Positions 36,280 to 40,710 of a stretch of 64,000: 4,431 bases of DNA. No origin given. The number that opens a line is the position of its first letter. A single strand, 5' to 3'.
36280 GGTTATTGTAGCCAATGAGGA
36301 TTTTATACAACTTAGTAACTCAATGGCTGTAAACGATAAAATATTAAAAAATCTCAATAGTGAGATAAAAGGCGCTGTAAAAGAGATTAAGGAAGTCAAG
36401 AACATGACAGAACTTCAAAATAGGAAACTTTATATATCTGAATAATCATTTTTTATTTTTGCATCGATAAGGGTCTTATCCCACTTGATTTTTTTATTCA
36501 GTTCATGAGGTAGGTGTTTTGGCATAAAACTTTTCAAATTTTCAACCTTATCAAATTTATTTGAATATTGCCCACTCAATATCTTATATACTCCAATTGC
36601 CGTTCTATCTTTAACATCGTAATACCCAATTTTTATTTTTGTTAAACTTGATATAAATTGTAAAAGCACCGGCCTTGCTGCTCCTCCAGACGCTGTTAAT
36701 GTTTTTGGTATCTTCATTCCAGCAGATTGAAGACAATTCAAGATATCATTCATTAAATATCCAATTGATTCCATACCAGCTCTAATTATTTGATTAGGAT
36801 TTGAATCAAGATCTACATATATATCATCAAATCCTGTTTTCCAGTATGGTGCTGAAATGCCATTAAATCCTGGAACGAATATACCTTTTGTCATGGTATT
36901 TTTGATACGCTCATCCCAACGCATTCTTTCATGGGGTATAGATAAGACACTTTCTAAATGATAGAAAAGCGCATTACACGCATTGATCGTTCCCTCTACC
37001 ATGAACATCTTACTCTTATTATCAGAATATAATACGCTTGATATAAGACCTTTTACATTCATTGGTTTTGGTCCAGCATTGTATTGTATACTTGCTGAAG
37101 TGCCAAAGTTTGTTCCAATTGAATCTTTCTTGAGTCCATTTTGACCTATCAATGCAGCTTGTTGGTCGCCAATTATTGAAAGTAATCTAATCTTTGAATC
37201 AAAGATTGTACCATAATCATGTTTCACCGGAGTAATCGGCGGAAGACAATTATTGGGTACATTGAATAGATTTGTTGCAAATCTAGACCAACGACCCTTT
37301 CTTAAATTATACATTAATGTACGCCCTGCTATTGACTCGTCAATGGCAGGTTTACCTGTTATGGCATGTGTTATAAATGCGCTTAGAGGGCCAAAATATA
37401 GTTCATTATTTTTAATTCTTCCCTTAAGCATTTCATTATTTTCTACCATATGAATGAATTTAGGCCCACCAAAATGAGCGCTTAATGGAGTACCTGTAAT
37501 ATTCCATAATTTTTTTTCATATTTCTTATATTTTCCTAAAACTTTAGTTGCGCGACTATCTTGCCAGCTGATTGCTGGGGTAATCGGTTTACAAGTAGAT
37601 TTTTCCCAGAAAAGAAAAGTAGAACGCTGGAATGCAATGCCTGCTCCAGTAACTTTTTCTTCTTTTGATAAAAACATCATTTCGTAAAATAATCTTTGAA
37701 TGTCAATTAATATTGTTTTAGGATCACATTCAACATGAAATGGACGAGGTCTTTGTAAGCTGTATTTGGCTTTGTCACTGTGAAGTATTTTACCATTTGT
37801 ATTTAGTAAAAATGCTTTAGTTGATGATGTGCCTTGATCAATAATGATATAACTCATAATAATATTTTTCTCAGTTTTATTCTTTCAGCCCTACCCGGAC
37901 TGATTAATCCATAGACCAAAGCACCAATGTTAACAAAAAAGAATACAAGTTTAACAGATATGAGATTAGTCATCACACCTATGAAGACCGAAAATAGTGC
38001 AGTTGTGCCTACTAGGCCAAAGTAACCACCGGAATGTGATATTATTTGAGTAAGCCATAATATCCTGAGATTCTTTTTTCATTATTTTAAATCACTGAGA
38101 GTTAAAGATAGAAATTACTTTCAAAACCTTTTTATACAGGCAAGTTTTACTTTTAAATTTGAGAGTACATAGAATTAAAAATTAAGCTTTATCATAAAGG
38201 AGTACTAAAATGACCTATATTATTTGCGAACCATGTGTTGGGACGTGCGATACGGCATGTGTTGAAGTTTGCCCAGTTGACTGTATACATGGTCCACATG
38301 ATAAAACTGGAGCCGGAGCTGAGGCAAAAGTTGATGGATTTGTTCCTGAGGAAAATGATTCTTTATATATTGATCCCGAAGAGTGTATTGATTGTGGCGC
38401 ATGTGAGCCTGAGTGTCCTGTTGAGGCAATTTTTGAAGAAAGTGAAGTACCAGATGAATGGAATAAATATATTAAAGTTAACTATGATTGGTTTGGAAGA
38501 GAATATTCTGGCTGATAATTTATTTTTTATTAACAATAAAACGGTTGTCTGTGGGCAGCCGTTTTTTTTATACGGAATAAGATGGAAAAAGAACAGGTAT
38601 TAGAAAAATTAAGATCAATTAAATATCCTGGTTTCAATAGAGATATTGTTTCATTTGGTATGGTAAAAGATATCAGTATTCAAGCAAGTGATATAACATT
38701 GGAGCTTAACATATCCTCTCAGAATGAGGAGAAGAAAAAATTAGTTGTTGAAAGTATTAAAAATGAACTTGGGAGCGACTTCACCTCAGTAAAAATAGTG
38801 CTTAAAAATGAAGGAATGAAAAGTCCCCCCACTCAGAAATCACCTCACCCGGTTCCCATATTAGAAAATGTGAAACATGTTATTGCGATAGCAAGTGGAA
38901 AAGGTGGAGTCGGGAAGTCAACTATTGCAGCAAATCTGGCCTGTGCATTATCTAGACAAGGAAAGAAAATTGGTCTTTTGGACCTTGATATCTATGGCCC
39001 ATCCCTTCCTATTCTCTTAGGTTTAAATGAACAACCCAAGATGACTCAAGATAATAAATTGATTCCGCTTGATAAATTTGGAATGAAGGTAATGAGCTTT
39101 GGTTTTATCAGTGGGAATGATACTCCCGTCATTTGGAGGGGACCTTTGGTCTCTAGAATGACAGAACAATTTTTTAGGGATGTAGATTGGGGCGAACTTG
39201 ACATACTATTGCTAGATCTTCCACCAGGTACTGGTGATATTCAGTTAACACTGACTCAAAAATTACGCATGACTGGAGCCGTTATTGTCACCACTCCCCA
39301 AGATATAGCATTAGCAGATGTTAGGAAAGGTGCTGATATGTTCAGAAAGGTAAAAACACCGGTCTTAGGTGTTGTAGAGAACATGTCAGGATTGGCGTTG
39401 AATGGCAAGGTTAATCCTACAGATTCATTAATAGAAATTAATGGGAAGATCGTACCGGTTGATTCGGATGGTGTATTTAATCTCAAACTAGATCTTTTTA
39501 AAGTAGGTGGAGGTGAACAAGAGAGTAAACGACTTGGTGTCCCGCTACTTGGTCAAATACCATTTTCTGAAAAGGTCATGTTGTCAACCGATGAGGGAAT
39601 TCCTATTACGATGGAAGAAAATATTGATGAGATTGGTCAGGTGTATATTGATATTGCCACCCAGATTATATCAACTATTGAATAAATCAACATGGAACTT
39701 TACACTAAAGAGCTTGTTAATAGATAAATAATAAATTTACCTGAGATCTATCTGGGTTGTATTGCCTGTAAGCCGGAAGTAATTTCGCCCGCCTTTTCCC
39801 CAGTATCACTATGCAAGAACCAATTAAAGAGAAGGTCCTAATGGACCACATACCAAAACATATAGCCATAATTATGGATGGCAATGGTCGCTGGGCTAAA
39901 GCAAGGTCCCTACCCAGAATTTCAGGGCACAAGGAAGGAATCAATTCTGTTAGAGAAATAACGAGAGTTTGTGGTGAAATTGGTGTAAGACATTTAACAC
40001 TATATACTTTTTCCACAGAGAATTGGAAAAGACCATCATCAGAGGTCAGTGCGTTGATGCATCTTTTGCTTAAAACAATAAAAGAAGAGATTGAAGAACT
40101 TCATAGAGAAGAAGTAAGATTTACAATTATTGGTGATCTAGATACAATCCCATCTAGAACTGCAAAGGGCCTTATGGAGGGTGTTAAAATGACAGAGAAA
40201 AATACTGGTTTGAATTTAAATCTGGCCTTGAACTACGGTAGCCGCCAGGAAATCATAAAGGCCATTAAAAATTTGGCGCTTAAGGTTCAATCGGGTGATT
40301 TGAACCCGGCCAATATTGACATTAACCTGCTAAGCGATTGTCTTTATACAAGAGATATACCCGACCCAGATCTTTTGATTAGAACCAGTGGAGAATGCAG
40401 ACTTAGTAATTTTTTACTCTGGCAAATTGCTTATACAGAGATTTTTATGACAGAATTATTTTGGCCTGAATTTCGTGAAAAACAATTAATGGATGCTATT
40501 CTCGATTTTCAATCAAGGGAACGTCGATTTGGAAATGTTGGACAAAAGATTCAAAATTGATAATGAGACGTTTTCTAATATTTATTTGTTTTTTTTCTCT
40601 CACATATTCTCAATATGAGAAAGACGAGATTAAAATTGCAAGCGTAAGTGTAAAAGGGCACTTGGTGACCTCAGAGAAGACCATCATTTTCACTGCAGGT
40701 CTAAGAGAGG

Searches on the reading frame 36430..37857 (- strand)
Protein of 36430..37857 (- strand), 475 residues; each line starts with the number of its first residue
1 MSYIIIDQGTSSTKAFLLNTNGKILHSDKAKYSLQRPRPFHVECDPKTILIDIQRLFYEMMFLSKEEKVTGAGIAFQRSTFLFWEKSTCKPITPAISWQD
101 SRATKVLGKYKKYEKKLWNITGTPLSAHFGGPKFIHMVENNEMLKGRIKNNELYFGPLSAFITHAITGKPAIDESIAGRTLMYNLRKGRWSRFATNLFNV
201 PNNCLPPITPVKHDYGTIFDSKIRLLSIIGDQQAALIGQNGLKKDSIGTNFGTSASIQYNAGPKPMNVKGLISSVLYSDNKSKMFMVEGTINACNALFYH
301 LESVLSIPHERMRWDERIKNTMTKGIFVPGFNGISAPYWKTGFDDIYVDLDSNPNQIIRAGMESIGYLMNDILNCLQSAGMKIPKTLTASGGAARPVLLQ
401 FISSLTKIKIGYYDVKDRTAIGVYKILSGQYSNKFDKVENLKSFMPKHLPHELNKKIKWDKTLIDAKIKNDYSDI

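Call 12: search_protein_families(library=pfam, proteins=[window:36430-37857:-], max_evalue=0.01)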
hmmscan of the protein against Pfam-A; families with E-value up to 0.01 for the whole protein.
window:36430-37857:- (475 aa): 2 families
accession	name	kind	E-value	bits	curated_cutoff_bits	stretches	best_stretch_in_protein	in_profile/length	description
PF00370.27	FGGY_N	-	1.3e-39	136.7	28.8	1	3-238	2-245/245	FGGY family of carbohydrate kinases, N-terminal domain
PF02782.22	FGGY_C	-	1.2e-13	51.8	27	1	251-423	5-190/198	FGGY family of carbohydrate kinases, C-terminal domain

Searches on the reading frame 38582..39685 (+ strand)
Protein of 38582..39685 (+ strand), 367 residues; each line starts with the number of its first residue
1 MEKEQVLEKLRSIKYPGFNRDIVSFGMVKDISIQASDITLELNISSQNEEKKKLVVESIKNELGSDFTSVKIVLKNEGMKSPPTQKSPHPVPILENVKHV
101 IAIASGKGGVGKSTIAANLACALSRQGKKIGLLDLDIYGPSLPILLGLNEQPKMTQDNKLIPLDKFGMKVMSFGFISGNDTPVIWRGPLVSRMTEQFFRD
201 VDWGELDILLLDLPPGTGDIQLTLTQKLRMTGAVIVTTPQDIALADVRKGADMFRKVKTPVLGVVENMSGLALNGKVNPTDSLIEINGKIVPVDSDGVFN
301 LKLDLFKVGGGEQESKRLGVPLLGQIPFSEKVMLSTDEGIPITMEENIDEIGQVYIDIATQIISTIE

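Call 12: search_protein_families(library=pfam, proteins=[window:38582-39685:+], max_evalue=0.01)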
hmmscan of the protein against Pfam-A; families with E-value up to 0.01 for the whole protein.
window:38582-39685:+ (367 aa): 14 families
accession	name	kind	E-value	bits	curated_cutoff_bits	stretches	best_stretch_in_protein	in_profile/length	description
PF10609.15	ParA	-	3.6e-88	295.6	27.1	2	96-273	1-179/246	NUBPL iron-transfer P-loop NTPase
PF01656.29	CbiA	-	5e-17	62.5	25.4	1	101-268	1-82/125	CobQ/CobB/MinD/ParA nucleotide binding domain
PF13614.12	AAA_31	-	2e-10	41.3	27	1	99-137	2-40/177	AAA domain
PF09140.17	MipZ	-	1e-07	32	20.7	1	99-138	1-40/262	ATPase MipZ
PF00142.24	Fer4_NifH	-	9.6e-07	29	25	1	105-136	6-37/271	4Fe-4S iron sulfur cluster binding proteins, NifH/frxC family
PF01883.24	FeS_assembly_P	-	1.2e-06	29.1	23.5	1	3-64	1-62/73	Iron-sulfur cluster assembly protein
PF02374.21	ArsA_ATPase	-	5e-06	26.4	24.3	1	103-136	5-38/305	Anion-transporting ATPase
PF13481.12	AAA_25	-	0.0011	19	27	1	98-130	32-63/195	AAA domain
PF06564.18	CBP_BcsQ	-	0.0014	18.6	21.3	1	100-135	3-38/234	Cellulose biosynthesis protein BcsQ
PF16575.11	CLP1_P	-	0.0017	18.6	26.6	1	106-149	1-46/188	mRNA cleavage and polyadenylation factor CLP1 P-loop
PF20720.3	nSTAND3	-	0.0046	17.1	27.2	1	98-129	16-47/155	Novel STAND NTPase 3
PF00448.28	SRP54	-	0.0057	16.7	22.7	0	104-138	6-40/196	SRP54-type protein, GTPase domain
PF03308.22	MeaB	-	0.0062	16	23.1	1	105-136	39-70/273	Methylmalonyl Co-A mutase-associated GTPase MeaB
PF09136.16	Glucodextran_B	-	0.0073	16.6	27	0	257-305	5-54/83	Glucodextranase, domain B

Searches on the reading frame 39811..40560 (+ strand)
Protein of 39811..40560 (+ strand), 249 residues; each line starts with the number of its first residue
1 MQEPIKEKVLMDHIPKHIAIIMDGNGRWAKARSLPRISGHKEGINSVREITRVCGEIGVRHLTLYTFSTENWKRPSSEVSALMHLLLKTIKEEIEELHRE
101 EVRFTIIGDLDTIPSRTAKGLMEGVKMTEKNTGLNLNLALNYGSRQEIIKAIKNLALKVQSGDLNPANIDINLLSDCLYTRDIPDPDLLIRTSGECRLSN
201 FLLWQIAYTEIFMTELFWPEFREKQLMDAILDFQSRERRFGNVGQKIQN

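Call 7: search_protein_families(library=pfam, proteins=[window:39811-40560:+], max_evalue=0.001)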
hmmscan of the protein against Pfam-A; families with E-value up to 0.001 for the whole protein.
window:39811-40560:+ (249 aa): 1 family
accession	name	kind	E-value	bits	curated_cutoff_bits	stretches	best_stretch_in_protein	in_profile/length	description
PF01255.24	Prenyltransf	-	1.9e-85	286.3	27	1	21-241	1-219/219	Putative undecaprenyl diphosphate synthase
